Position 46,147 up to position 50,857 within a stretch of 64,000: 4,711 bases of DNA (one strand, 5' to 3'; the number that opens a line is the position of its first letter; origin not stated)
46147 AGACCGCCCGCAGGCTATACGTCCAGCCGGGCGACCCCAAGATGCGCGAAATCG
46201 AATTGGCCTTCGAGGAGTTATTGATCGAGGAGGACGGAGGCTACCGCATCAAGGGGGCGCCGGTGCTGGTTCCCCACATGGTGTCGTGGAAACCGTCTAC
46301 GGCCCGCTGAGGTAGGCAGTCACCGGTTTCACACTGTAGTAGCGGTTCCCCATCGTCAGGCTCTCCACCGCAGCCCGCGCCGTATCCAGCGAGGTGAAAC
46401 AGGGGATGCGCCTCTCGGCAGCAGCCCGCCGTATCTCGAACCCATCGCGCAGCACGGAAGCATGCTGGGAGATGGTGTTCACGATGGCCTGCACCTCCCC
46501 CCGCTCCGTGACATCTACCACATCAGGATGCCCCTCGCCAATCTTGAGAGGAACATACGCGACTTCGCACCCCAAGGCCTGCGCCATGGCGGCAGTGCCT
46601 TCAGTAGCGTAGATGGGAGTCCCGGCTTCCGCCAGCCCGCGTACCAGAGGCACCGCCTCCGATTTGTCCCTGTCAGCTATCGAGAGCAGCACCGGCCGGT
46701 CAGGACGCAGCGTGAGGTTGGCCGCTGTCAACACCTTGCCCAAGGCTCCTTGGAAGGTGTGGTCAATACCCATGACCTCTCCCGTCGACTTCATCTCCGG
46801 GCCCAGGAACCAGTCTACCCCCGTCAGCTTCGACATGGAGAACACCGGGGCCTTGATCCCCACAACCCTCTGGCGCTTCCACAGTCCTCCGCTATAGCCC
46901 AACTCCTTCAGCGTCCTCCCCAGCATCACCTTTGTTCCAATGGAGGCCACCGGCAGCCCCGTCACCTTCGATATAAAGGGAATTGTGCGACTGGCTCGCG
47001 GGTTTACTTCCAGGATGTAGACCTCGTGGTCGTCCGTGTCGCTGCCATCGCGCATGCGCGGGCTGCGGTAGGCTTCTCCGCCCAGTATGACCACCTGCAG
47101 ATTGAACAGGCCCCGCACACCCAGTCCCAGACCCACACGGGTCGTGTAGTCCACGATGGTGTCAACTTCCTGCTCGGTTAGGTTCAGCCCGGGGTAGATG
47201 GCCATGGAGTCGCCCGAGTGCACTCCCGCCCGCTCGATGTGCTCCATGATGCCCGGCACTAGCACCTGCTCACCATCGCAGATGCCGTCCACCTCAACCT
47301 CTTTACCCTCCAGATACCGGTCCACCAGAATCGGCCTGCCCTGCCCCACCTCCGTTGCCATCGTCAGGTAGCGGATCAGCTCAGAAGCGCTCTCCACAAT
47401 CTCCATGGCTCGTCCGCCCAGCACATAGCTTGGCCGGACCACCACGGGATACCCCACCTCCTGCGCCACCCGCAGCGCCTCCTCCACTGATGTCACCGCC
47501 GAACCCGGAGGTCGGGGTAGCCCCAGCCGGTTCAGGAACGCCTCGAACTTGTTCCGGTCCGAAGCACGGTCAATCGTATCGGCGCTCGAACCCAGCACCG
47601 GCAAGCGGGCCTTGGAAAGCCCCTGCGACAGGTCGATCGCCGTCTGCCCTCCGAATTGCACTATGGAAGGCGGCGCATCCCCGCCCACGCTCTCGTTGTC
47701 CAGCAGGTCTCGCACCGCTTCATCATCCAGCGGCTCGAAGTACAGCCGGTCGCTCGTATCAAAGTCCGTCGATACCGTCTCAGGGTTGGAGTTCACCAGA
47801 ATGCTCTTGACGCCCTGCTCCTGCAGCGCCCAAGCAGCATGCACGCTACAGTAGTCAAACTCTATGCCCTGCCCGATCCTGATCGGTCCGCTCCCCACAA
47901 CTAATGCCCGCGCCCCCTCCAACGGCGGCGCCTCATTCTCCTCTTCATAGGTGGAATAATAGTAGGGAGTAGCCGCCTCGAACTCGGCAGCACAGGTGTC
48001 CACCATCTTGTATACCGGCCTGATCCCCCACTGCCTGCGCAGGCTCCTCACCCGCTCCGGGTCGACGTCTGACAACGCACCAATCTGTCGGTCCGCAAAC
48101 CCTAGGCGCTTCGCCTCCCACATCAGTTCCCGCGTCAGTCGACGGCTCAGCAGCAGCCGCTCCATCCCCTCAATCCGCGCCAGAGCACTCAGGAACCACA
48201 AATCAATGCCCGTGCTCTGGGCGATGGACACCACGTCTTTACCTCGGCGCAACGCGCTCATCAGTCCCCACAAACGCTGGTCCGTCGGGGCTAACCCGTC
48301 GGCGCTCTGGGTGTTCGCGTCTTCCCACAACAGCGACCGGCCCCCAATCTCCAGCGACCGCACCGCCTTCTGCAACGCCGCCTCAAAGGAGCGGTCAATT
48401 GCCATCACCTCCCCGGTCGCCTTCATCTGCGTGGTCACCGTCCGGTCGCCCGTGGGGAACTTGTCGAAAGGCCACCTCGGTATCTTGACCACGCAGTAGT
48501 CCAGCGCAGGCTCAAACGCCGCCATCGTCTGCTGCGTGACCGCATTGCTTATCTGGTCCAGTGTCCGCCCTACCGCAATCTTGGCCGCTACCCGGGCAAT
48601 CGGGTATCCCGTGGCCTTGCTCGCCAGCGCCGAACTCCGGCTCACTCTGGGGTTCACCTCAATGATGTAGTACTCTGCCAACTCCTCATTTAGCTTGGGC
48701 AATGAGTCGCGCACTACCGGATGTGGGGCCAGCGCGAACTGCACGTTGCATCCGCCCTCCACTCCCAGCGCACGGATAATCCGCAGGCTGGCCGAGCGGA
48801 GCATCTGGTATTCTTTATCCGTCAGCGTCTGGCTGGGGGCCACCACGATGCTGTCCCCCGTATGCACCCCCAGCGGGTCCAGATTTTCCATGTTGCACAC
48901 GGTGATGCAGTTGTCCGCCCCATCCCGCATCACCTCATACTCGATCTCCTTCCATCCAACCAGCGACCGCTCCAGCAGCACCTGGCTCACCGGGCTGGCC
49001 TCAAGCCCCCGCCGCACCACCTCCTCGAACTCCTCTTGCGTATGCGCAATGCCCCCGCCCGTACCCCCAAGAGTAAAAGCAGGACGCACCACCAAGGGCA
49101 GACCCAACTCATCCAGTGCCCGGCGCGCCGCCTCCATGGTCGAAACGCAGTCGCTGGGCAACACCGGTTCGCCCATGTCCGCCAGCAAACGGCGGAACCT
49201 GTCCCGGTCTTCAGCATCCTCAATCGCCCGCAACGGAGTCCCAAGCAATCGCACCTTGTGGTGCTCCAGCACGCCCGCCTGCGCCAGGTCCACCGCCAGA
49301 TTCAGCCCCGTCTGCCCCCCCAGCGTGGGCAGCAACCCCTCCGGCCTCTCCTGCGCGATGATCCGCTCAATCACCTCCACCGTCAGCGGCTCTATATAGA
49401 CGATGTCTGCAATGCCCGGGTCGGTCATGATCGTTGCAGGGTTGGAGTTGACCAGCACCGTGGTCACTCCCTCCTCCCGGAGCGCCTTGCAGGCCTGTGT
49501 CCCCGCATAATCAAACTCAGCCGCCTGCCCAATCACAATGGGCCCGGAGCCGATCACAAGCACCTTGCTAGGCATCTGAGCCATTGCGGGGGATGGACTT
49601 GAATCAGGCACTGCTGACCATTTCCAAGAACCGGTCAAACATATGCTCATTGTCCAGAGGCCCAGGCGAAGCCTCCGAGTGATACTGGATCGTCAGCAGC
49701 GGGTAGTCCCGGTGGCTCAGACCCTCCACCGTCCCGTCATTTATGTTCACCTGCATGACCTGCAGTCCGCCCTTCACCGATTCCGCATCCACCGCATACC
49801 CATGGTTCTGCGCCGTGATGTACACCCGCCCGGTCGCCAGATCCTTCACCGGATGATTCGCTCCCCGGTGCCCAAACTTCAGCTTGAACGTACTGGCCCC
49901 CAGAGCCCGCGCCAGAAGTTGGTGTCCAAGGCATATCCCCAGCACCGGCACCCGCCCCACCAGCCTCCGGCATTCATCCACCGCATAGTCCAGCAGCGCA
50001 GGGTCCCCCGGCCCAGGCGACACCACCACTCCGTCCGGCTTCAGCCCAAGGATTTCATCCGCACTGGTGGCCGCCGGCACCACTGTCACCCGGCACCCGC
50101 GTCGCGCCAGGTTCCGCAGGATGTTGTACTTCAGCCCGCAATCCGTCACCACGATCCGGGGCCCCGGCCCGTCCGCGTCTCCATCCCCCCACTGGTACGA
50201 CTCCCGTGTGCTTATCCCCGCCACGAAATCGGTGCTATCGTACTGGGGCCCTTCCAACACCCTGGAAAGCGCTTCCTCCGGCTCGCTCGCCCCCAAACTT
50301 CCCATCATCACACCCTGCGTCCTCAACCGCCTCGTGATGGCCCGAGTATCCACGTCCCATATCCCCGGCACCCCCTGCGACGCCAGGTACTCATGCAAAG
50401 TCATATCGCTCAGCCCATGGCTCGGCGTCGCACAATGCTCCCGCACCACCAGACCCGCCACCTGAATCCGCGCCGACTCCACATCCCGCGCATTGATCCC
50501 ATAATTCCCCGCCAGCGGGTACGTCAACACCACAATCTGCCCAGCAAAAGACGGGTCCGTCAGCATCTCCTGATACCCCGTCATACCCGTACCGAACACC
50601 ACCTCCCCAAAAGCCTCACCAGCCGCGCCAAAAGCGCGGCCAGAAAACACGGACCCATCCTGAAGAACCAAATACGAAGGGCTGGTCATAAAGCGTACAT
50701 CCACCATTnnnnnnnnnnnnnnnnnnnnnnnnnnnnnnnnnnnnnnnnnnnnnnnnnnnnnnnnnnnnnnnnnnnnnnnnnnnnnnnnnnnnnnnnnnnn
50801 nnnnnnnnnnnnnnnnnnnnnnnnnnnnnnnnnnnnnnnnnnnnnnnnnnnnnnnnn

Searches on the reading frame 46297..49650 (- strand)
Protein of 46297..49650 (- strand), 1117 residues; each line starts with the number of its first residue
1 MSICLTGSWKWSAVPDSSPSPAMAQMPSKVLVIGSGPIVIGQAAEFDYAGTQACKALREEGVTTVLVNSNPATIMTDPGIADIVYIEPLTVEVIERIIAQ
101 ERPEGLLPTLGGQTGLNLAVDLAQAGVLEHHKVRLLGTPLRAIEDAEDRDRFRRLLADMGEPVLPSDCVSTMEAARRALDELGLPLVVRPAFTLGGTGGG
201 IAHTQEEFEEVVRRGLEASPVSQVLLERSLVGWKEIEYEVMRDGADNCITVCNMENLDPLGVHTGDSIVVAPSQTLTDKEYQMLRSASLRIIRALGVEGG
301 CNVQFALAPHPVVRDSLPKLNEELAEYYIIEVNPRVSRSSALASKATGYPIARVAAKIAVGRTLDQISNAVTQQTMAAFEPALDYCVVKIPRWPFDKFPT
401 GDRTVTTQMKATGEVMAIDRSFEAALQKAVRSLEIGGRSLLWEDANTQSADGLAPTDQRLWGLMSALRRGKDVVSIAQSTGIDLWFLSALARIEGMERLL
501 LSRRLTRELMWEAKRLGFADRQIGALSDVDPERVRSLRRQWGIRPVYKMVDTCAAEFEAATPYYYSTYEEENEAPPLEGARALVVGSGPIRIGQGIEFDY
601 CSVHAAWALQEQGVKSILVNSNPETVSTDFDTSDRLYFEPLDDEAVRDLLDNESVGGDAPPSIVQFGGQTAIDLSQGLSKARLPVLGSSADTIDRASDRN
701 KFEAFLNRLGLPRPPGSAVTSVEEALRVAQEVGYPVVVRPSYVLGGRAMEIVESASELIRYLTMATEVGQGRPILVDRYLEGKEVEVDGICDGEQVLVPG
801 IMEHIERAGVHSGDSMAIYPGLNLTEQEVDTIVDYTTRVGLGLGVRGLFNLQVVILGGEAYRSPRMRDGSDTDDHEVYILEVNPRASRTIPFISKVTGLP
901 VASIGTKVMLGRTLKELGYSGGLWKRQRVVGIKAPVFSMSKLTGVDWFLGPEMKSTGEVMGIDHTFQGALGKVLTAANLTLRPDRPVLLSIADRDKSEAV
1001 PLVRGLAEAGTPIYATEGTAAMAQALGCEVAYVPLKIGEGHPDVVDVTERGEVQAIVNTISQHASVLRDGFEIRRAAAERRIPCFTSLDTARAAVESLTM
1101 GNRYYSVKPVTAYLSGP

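Call 32: search_protein_families(library=pfam, proteins=[window:46297-49650:-], max_evalue=0.00001)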
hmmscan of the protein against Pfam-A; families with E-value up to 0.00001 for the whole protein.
window:46297-49650:- (1117 aa): 9 families
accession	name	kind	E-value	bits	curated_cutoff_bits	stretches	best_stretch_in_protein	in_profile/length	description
PF02786.22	CPSase_L_D2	-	2.4e-104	347.9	19.8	2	148-366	1-210/211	Carbamoyl-phosphate synthase L chain, ATP binding domain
PF25596.1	CPSase_L_D1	-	1e-88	293.5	27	2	28-144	3-117/118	Carbamoyl phosphate synthase preATP-grasp domain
PF02787.25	CPSase_L_D3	-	7.9e-19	67.9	26.6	1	455-526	6-79/80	Carbamoyl-phosphate synthetase large chain, oligomerisation domain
PF02142.27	MGS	-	1.5e-17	64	24.1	1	998-1086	1-94/94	MGS-like domain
PF07478.18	Dala_Dala_lig_C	-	1.7e-11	44.5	24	0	724-806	27-106/204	D-ala D-ala ligase C-terminus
PF01071.24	GARS_A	-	4.2e-11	43.5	27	1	703-799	7-108/194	Phosphoribosylglycinamide synthetase, ATP-grasp (A) domain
PF02655.19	ATP-grasp_3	-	6.6e-10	39.7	23.2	1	696-886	1-157/160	ATP-grasp domain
PF15632.11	ATPgrasp_Ter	-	2.6e-07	30.9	29.1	0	772-853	3-70/131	ATP-grasp in the biosynthetic pathway with Ter operon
PF13549.11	ATP-grasp_5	-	2.6e-06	27.4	27.6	0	701-739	14-52/221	ATP-grasp domain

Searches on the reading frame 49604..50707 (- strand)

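Call 32: search_protein_families(library=pfam, proteins=[window:49604-50707:-], max_evalue=0.00001)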
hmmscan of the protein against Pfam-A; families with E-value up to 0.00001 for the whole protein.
window:49604-50707:- (367 aa): 3 families
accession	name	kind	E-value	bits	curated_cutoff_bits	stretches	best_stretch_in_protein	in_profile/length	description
PF00988.28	CPSase_sm_chain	-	2.9e-52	176.2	27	1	13-137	1-125/126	Carbamoyl-phosphate synthase small chain, CPSase domain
PF00117.34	GATase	-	5.5e-50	170.1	22.8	1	186-362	1-189/190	Glutamine amidotransferase class-I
PF07722.19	Peptidase_C26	-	2.2e-07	31.3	20.5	0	252-345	105-219/219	Peptidase C26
